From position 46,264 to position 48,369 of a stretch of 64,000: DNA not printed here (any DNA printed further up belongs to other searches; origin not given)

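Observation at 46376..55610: Five-copy head-to-tail tandem array of AAA-ATPase-like/PD-(D/E)XK genes with combinatorial cassette mosaicism, plus a sixth copy 23.5 kb upstream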

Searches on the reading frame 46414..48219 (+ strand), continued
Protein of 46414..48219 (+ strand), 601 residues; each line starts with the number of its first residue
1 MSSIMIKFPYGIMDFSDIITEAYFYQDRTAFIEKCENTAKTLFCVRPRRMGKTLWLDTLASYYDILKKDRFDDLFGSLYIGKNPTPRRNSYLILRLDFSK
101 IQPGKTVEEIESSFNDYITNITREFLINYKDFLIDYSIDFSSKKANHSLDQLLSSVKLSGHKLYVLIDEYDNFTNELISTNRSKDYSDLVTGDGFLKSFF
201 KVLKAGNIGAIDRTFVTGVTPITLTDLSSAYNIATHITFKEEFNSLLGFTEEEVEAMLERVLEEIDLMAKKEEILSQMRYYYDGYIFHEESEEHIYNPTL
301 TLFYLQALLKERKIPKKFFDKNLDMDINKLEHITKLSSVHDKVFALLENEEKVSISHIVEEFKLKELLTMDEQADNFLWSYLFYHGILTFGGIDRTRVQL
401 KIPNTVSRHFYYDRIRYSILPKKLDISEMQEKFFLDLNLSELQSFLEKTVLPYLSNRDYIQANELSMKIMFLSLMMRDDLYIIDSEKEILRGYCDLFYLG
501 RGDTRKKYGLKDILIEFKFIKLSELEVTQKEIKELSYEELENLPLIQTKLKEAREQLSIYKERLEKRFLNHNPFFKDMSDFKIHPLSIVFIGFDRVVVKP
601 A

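Call 14: find_related_loci(query=window:46414-48219:+, collection=genome_contigs, flank=10000)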
Query window:46414-48219:+ (601 aa) in genome_contigs; peptide patterns used: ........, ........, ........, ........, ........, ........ (x = any residue, [..] = any of these).
600 stretches matched a pattern (row limit reached: there are more); 590 encode a relative of the query (tblastn E <= 1e-3); the best 80 are kept; 80 distinct loci.
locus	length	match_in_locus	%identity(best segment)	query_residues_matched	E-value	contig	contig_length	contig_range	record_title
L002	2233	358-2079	33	5-592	3e-92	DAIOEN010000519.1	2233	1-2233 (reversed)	MAG TPA_asm: Vulcanimicrobiota bacterium isolate CTOTU7676 NODE_86473_length_2233_cov_23.655647, whole genome shotgun se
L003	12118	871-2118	39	6-416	7e-87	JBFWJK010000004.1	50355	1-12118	MAG: Desulfobacteraceae bacterium isolate CA_2019_NHSR_17 NODE_1693_length_50355_cov_5.565661_NHSR, whole genome shotgun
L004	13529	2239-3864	33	7-560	3e-85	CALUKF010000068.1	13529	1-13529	MAG: uncultured Odoribacter sp. isolate BRZ_RF__bin51 genome assembly, contig: BRZ_RF__NODE_6801_length_13529_cov_5.5723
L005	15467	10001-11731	32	7-596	2e-84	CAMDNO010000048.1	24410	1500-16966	MAG: Porphyromonas cangingivalis isolate MiH-14oct19-69 genome assembly, contig: MiH-14oct19-C3963, whole genome shotgun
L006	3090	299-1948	31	1-562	5e-85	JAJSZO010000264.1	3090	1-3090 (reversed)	MAG: Deltaproteobacteria bacterium isolate SM14434AFWG171 FWG171_EthSRB1_contig264_0003090bp, whole genome shotgun seque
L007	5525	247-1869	34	6-561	2e-83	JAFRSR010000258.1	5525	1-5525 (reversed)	MAG: Kiritimatiellae bacterium isolate RGIG2765 Goat_Omasum-5__c393505, whole genome shotgun sequence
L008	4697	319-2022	31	9-596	5e-83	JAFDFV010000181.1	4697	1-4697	MAG: Deltaproteobacteria bacterium isolate Meg22_02_Bin_90 Meg22_02_Bin_90_scaffold_47763, whole genome shotgun sequence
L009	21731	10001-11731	30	2-592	1e-82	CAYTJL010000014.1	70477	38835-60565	MAG TPA_asm: uncultured Polyangiaceae bacterium isolate SRP189682_co1_9 genome assembly, contig: NODE_329_length_70477_c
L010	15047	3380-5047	32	3-560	3e-82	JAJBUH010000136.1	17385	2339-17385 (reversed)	MAG: Bacteroidales bacterium isolate U_126944 U_126944=NODE_271_length_17385_cov_26.786440, whole genome shotgun sequenc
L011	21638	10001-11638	34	4-540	3e-82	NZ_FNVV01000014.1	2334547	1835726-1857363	Bacteroides ndongoniae strain Marseille-P3108T, whole genome shotgun sequence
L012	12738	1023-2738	33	1-594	3e-82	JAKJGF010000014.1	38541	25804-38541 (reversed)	MAG: Bacillota bacterium isolate UR.bin48 UR_contig_2227, whole genome shotgun sequence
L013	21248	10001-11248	39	6-416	3e-82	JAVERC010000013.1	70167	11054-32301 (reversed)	MAG: Desulforegulaceae bacterium isolate BF1_10 scaffold_654_c1_biofilm_2017, whole genome shotgun sequence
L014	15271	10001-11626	33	6-561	5e-82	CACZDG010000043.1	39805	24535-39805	uncultured bacterium isolate RUG12514 genome assembly, contig: RUG12514_asm_43, whole genome shotgun sequence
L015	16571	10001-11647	31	1-561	5e-82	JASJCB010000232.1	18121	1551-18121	MAG: Acidobacteriota bacterium isolate MO_135.B14 MO_135.c_1693, whole genome shotgun sequence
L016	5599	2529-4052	35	4-521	1e-81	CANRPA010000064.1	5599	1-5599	MAG: uncultured Bacilli bacterium isolate Lapin-019__bin10 genome assembly, contig: Lapin-019__NODE_9363_length_5599_cov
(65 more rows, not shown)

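Call 18: search_protein_families(library=padloc, proteins=[window:46414-48219:+], max_evalue=0.01)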
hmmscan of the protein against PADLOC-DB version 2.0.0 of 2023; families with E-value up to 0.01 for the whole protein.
window:46414-48219:+ (601 aa): 1 family
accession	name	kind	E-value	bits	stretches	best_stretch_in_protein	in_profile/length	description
PDLC00872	E2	-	0.0048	14.4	0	400-463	68-123/216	E2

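Call 23: search_solved_structures(query=A1, max_evalue=1)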
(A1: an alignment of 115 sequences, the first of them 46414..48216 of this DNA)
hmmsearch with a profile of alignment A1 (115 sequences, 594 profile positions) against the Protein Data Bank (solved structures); distinct sequences matched with E-value up to 1: 0.
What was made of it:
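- Closest known: Archaeal 'Arch_ATPase' proteins PAB2304 and SSO1545. Different: No PDB chain matches the family profile by sequence (call 23).
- Tried and rejected: A profile search of PDB sequences gave 0 hits (call 23), so fold search was used instead.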

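Call 28: list_cluster_members(proteins=[P0001, P0002, P0003, P0004, P0005, P0006, P0007])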
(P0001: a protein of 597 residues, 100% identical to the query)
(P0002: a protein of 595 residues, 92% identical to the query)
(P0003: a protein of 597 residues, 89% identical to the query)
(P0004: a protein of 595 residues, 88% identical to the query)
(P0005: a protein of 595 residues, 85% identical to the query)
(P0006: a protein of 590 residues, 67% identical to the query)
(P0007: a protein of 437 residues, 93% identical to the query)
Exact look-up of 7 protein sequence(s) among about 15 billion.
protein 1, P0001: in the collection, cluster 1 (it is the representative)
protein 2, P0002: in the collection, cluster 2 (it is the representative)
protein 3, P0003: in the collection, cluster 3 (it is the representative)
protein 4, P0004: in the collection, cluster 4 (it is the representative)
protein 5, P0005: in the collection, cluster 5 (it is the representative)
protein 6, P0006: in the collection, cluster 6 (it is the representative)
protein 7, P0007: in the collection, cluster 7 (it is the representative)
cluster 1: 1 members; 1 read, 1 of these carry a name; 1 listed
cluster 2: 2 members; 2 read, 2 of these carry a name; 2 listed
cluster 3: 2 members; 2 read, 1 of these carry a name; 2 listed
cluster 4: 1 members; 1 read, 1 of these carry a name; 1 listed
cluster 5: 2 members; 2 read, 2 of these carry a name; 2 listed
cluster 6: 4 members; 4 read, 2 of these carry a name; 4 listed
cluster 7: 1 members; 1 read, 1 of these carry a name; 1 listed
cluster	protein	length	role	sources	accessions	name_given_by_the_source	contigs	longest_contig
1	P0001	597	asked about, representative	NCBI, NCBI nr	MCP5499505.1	MAG: AAA family ATPase [Leptospiraceae bacterium] | AAA family ATPase [Leptospiraceae bacterium]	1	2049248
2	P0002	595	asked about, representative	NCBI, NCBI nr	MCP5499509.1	MAG: AAA family ATPase [Leptospiraceae bacterium] | AAA family ATPase [Leptospiraceae bacterium]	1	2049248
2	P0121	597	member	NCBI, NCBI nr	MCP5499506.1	MAG: AAA family ATPase [Leptospiraceae bacterium] | AAA family ATPase [Leptospiraceae bacterium]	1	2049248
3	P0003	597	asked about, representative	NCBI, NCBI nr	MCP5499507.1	MAG: AAA family ATPase [Leptospiraceae bacterium] | AAA family ATPase [Leptospiraceae bacterium]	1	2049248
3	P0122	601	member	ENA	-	-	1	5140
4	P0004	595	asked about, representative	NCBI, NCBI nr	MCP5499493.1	MAG: AAA family ATPase [Leptospiraceae bacterium] | AAA family ATPase [Leptospiraceae bacterium]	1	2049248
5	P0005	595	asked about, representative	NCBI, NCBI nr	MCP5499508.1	MAG: AAA family ATPase [Leptospiraceae bacterium] | AAA family ATPase [Leptospiraceae bacterium]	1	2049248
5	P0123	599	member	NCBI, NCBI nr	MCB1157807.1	MAG: AAA family ATPase [Leptospiraceae bacterium] | AAA family ATPase [Leptospiraceae bacterium]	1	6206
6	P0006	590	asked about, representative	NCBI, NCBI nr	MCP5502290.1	MAG: AAA family ATPase [Leptospiraceae bacterium] | AAA family ATPase [Leptospiraceae bacterium]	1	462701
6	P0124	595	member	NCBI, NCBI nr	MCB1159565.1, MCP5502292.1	MAG: AAA family ATPase [Leptospiraceae bacterium] | AAA family ATPase [Leptospiraceae bacterium]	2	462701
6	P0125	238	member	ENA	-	-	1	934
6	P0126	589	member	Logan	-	-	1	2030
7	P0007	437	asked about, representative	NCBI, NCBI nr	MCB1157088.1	MAG: AAA family ATPase, partial [Leptospiraceae bacterium] | AAA family ATPase [Leptospiraceae bacterium]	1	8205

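Call 29: find_encoding_contigs(protein=P0123, flank=10000)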
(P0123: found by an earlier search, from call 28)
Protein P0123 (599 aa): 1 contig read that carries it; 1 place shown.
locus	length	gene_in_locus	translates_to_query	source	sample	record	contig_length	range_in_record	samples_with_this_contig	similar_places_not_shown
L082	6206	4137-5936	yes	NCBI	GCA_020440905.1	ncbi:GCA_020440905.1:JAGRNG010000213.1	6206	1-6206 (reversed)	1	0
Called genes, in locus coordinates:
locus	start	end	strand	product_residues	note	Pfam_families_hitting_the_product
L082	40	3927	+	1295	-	PF19974:TCAD9 (faint), PF24883:NPHP3_N (weak), PF00515:TPR_1 (faint), PF07719:TPR_2 (faint), PF13181:TPR_8 (faint), PF13424:TPR_12 (faint)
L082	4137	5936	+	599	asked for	PF09820:AAA-ATPase_like, PF08011:PDDEXK_9 (faint)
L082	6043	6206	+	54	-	PF09820:AAA-ATPase_like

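Call 30: find_encoding_contigs(protein=P0122, flank=10000)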
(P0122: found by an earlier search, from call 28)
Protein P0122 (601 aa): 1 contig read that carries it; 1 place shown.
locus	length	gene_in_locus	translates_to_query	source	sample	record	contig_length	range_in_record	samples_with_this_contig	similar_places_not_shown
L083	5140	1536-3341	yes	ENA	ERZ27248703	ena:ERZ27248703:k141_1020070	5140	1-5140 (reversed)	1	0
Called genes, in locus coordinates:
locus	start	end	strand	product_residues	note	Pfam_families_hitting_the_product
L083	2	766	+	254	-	?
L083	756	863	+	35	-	-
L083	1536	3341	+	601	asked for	PF09820:AAA-ATPase_like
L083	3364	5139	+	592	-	?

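Call 31: find_encoding_contigs(protein=P0124, flank=10000)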
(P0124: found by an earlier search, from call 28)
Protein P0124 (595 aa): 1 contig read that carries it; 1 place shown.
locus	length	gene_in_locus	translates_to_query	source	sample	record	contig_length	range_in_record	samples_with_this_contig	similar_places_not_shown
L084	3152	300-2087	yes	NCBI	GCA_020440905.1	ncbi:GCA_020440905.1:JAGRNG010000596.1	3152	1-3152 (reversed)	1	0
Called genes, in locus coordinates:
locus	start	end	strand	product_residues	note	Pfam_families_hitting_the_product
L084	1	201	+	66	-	?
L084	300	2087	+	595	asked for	PF09820:AAA-ATPase_like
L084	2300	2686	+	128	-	-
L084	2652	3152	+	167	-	?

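Call 35: predict_structure(alignment_id=A1)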
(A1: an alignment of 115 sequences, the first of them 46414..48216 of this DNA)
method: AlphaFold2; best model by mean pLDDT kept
length: 601 residues; sequences in the alignment: 115
mean_pLDDT: 87.1   pTM: 0.86
mean pLDDT of the five models: 87.1, 86.5, 86.0, 84.3, 82.7
residues with pLDDT >= 90: 318; 70-90: 236; 50-70: 37; < 50: 10
segments of 3 or more residues with pLDDT < 50: 486-493
pLDDT, mean of each block of 10 residues (from residue 1): 75 95 96 97 90 97 98 98 98 96 87 94 95 86 89 94 96 82 83 86 92 93 77 84 93 96 94 89 88 90 94 85 73 69 79 88 73 76 89 88 87 82 85 94 94 79 85 86 56 69 83 93 88 93 95 91 80 60 93 94 84
secondary structure, 60 per line:
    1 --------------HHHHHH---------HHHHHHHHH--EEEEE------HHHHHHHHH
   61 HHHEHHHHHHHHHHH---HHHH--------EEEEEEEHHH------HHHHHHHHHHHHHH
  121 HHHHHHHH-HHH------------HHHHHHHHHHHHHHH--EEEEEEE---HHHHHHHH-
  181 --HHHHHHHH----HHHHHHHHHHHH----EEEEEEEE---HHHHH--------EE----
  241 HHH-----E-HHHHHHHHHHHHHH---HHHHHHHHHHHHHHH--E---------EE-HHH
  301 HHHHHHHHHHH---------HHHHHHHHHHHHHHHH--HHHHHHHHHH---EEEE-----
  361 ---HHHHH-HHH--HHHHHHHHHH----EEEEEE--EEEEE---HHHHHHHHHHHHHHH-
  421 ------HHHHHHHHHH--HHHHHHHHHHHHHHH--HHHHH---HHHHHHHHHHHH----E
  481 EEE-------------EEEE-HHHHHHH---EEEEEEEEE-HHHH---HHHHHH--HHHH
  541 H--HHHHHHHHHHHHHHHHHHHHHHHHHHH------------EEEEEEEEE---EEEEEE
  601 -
elements in order: H15-20 H30-38 E41-45 H52-63 H65-75 H79-82 E91-97 H107-128 H145-159 E162-168 H172-179 H183-190 H195-206 E211-218 H222-226 H251-264 H268-282 H298-311 H321-336 H339-348 E352-355 H364-368 H375-384 E389-394 E397-401 H405-419 H427-436 H439-453 H456-460 H464-475 E480-483 E497-500 H502-508 E512-520 H522-525 H529-534 H537-541 H544-570 E583-591 E595-600
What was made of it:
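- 46453..46539 (+): Block M0 in c2 (gene nt 40-126, residues 14-42): helices before strand β1 of the NTPase. Add 1828, 3656 or 5484 for c3, c4 and c5. Secondary structure in call 35.
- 46765..46893 (+): Block M1 in c2 (gene nt 352-480, residues 118-160): helix-loop-helix insert between β2 (91-97) and the Walker B strand (162-168). Structure in call 35.
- On STAND NTPases (NLR-like, Apaf-1/CED-4/NB-ARC/NACHT): The model has no repeat region (call 35).
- AF2 model with pLDDT 87 and pTM 0.86 (call 35).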

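Call 49: find_encoding_contigs(protein=P0020, flank=10000, max_places=2)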
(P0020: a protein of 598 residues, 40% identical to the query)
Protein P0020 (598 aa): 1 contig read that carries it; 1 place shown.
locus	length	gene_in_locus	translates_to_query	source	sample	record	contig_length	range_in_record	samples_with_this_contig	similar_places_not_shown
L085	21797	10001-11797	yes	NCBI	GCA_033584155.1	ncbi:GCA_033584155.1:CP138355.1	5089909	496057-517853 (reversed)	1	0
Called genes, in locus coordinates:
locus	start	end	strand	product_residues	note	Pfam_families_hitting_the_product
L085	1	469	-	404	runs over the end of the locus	PF00202:Aminotran_3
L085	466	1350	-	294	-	PF00696:AA_kinase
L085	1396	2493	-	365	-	PF01926:MMR_HSR1, PF02421:FeoB_N, PF06071:YchF-GTPase_C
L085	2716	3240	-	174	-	-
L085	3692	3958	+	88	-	PF00550:PP-binding (weak)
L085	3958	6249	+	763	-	PF00109:ketoacyl-synt, PF00108:Thiolase_N (weak), PF08545:ACP_syn_III (faint), PF02801:Ketoacyl-synt_C, PF00109:ketoacyl-synt (weak), PF13723:Ketoacyl-synt_2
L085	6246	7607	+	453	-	PF02310:B12-binding, PF04055:Radical_SAM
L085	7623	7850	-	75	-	-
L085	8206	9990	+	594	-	PF09820:AAA-ATPase_like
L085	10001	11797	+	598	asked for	PF09820:AAA-ATPase_like, PF08011:PDDEXK_9 (faint)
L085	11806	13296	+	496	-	PF00070:Pyr_redox (faint), PF00890:FAD_binding_2 (faint), PF01266:DAO (weak), PF01494:FAD_binding_3 (weak), PF01593:Amino_oxidase, PF03486:HI0933_like (faint), PF07992:Pyr_redox_2 (faint), PF13450:NAD_binding_8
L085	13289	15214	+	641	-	PF21185:RecD_N, PF13086:AAA_11 (faint), PF13604:AAA_30, PF00580:UvrD-helicase (faint), PF13245:AAA_19, PF18335:SH3_13 (weak), PF01443:Viral_helicase1 (weak), PF13538:UvrD_C_2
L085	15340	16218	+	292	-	-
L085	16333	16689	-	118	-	-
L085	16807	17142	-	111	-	PF02604:PhdYeFM_antitox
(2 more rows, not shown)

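Call 50: find_encoding_contigs(protein=P0113, flank=10000, max_places=2)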
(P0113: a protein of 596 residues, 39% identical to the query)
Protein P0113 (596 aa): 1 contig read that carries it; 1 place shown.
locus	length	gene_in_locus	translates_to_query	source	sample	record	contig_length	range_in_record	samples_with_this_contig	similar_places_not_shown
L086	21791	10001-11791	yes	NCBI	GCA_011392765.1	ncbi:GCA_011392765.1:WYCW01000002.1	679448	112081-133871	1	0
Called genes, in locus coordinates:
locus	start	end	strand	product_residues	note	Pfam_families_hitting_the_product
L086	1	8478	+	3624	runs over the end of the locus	PF00668:Condensation, PF00501:AMP-binding, PF00856:SET, PF13193:AMP-binding_C, PF00550:PP-binding, PF00668:Condensation, PF00501:AMP-binding, PF13193:AMP-binding_C, +6 more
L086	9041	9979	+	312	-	PF12784:PDDEXK_2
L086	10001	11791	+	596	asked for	PF09820:AAA-ATPase_like, PF08011:PDDEXK_9 (faint)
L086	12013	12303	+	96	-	PF00166:Cpn10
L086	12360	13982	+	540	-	PF00118:Cpn60_TCP1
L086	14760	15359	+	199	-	PF05685:Uma2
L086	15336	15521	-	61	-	-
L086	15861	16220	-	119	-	PF13560:HTH_31, PF01381:HTH_3, PF12844:HTH_19, PF13443:HTH_26 (weak)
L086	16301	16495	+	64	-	PF14549:P22_Cro (faint)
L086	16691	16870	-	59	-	-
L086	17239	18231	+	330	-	PF01548:DEDD_Tnp_IS110, PF02371:Transposase_20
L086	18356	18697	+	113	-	PF13560:HTH_31 (faint), PF01381:HTH_3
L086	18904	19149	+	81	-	-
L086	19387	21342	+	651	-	PF02446:Glyco_hydro_77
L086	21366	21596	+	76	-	-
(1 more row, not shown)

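Call 52: find_encoding_contigs(protein=P0126, flank=10000, max_places=3)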
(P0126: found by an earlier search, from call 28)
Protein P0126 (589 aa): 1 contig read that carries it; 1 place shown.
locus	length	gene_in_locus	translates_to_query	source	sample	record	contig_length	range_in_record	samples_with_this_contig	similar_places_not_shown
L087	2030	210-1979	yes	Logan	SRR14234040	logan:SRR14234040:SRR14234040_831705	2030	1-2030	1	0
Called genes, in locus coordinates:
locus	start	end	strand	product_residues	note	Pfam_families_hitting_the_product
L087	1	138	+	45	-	?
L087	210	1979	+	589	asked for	PF09820:AAA-ATPase_like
